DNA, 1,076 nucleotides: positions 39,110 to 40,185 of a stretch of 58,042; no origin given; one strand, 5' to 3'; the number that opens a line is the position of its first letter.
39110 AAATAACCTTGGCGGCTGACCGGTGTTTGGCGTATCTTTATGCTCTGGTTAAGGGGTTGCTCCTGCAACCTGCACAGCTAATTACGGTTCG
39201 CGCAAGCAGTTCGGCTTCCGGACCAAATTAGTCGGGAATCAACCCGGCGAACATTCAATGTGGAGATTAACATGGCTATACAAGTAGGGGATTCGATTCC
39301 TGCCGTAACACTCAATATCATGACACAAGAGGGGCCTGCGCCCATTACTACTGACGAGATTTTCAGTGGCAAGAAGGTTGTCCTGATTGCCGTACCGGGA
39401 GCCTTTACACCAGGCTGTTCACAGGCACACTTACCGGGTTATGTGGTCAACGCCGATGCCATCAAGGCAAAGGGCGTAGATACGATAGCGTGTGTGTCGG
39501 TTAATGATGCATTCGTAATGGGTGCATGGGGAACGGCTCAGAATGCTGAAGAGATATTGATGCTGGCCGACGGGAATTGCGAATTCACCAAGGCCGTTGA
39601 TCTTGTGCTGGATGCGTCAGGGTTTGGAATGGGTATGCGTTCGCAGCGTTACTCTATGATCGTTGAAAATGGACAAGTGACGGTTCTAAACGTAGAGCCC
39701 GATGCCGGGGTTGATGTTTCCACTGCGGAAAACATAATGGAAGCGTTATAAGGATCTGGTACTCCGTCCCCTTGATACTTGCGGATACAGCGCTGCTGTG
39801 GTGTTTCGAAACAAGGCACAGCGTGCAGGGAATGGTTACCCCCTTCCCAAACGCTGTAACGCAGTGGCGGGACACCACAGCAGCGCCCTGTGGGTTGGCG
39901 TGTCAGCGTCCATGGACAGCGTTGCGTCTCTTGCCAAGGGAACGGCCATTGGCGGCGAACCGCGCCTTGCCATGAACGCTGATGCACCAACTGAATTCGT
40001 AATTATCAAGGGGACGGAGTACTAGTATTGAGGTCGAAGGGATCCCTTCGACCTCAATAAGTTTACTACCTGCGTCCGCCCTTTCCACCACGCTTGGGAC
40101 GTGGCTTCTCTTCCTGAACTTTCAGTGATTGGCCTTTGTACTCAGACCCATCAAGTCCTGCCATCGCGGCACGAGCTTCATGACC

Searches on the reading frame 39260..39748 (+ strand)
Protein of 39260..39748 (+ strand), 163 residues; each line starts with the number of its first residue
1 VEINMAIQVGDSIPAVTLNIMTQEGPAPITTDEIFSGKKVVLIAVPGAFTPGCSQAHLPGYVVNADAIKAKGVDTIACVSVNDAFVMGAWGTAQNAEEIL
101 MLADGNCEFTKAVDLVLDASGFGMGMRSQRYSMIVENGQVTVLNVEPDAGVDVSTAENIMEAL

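Call 81: find_homologous_proteins(query=window:39260-39748:+, max_evalue=1e-60)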
Query window:39260-39748:+ (163 aa): 1593 proteins with E <= 1e-60 among 8000 candidates; the best 120 are listed.
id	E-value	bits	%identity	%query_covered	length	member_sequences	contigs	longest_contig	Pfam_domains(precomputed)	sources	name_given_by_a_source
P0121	7.0e-96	336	99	98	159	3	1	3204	PF08534.17,PF00578.28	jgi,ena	jgi:peroxiredoxin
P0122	2.3e-85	302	87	98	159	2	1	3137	PF08534.17,PF00578.28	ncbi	-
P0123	1.5e-83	296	86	98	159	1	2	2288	PF08534.17,PF00578.28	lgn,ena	-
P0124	4.2e-83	294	84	98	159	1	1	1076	PF08534.17,PF00578.28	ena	-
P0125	5.2e-74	265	77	98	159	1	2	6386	PF08534.17,PF00578.28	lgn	-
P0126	5.2e-74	265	77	98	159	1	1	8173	PF08534.17,PF00578.28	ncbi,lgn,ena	-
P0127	9.5e-74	264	76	98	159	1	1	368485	PF08534.17,PF00578.28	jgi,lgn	jgi:peroxiredoxin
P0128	2.6e-73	262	77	98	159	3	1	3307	PF08534.17,PF00578.28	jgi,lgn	jgi:peroxiredoxin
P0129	2.7e-73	262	76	98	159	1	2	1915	PF08534.17,PF00578.28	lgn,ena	-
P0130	3.3e-73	262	77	98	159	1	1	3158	PF08534.17,PF00578.28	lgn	-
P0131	3.4e-73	262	76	98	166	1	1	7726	PF08534.17,PF00578.28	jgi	jgi:peroxiredoxin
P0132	3.8e-73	262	77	98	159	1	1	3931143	PF08534.17,PF00578.28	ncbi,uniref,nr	ncbi:peroxiredoxin [Congregibacter variabilis]|uniref:Glutathione-dependent peroxiredoxin n=1 Tax=Co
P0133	4.7e-73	262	77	98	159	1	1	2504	PF08534.17,PF00578.28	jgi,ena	-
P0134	5.1e-73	262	76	98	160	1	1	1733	PF08534.17,PF00578.28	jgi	-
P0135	6.8e-73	261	76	98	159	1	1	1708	PF08534.17,PF00578.28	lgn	-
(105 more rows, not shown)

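Call 82: find_encoding_contigs(protein=P0121, flank=2500, max_places=2)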
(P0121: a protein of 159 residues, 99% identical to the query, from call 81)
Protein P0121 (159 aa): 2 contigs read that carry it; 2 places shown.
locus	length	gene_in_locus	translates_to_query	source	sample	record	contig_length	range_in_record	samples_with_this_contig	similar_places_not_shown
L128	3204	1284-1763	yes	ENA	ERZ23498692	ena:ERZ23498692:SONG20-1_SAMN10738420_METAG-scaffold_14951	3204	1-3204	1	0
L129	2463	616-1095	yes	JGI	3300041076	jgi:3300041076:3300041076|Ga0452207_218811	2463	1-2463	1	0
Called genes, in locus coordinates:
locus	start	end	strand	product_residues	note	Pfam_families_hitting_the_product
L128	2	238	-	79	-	?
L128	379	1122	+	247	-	PF01925:TauE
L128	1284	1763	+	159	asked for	PF00578:AhpC-TSA, PF08534:Redoxin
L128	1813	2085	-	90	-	PF00076:RRM_1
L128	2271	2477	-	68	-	PF00313:CSD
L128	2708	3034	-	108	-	-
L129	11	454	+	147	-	PF01925:TauE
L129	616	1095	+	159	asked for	PF00578:AhpC-TSA, PF08534:Redoxin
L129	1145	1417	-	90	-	PF00076:RRM_1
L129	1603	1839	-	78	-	PF00313:CSD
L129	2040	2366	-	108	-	-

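Call 83: find_encoding_contigs(protein=P0122, flank=2500, max_places=2)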
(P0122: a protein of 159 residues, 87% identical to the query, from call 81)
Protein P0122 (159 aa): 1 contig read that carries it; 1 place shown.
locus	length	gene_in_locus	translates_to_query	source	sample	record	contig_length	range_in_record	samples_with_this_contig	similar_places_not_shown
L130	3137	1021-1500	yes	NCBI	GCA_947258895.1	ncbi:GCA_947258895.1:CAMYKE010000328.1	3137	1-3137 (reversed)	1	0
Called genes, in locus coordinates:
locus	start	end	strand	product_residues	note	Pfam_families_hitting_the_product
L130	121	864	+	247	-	PF01925:TauE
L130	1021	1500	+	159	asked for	PF08534:Redoxin, PF00578:AhpC-TSA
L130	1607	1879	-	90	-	PF00076:RRM_1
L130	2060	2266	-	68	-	PF00313:CSD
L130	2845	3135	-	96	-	?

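Call 84: find_encoding_contigs(protein=P0123, flank=2500, max_places=2)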
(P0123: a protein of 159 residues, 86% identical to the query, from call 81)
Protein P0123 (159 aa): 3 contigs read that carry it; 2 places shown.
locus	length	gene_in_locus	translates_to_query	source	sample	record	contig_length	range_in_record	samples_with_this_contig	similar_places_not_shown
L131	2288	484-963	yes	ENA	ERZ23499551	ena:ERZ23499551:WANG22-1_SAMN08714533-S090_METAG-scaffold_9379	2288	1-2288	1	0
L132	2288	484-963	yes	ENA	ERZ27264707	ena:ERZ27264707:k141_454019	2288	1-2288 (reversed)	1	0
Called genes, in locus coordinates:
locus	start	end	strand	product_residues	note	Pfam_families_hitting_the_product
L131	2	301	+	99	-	?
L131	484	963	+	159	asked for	PF00578:AhpC-TSA, PF08534:Redoxin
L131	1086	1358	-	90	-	PF00076:RRM_1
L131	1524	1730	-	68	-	PF00313:CSD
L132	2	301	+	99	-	?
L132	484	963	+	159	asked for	PF00578:AhpC-TSA, PF08534:Redoxin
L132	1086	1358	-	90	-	PF00076:RRM_1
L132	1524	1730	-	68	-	PF00313:CSD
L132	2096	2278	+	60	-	-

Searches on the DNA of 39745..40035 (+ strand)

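Call 20: search_dna_similar(query=window:39745-40035:+, collection=plasmids, mode=distant, max_evalue=0.01)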
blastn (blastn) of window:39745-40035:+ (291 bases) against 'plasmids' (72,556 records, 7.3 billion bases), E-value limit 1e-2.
Records with a match: 1; places in all: 1; records where one place covers at least 80% of the query: 0.
Best place of each record, by identity: 60-80% 1.
By first word of the organism name: Azotobacter 1.
By predicted mobility (MOB-suite, as given by PLSDB): mobilizable 1.
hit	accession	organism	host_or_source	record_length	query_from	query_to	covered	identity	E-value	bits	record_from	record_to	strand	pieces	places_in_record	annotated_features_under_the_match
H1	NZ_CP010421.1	Azotobacter chroococcum NCIMB 8003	cell culture,soil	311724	142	227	30%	76.4%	3e-6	59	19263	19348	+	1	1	none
